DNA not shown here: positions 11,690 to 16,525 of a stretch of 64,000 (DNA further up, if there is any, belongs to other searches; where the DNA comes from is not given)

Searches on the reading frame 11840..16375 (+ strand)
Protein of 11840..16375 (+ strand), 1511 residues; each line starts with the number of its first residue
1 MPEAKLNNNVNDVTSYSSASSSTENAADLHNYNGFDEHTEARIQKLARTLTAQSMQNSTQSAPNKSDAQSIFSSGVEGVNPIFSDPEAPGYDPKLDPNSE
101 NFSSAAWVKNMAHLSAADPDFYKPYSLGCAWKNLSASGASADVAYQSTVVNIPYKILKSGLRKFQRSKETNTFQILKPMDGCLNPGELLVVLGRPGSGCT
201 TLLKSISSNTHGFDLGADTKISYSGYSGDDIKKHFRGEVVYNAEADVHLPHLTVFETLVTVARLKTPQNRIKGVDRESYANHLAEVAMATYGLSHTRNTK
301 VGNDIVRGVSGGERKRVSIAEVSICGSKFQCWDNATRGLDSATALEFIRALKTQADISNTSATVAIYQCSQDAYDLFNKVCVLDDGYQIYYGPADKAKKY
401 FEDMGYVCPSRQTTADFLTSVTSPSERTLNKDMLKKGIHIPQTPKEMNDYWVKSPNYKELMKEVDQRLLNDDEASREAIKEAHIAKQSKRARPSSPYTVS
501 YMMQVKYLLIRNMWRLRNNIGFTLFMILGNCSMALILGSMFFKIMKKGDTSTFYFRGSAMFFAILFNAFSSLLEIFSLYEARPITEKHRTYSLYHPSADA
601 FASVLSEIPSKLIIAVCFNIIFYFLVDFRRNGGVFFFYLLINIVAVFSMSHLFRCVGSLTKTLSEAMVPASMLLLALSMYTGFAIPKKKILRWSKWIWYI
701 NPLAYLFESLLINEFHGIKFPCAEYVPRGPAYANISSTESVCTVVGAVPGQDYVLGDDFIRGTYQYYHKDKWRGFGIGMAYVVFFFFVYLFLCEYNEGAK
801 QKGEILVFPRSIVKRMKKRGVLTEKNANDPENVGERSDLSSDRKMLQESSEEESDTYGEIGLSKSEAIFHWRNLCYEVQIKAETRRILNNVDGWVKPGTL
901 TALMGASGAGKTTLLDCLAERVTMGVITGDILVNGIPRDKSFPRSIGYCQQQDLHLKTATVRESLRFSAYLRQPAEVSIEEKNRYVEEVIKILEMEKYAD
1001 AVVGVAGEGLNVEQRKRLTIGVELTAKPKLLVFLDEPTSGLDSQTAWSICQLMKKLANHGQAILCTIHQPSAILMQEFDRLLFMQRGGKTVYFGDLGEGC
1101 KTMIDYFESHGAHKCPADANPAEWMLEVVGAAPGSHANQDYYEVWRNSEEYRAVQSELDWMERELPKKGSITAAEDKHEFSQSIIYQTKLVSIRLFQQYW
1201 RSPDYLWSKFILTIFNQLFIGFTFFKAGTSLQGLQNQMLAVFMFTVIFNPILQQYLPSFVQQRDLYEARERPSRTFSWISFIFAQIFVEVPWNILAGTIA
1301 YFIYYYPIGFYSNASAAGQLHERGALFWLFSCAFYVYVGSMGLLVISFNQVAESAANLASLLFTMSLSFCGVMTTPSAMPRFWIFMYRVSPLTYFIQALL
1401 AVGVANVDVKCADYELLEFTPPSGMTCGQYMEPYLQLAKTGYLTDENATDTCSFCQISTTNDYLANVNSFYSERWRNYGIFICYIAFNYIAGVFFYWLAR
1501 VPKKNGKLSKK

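Call 63: search_solved_structures(query=window:11840-16375:+, max_evalue=1e-100)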
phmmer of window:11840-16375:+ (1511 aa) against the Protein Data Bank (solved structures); distinct sequences matched with E-value up to 1e-100: 3.
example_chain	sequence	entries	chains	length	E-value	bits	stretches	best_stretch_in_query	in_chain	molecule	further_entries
7p03_A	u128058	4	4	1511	0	3513.7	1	1-1511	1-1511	Pleiotropic ABC efflux transporter of multiple drugs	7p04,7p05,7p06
9s2c_A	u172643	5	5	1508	0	2635.1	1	17-1511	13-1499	Pleiotropic ABC efflux transporter of multiple drugs CDR1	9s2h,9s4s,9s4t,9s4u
9iuk_A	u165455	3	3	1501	0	1919.1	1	17-1507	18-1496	Pleiotropic ABC efflux transporter of multiple drugs CDR1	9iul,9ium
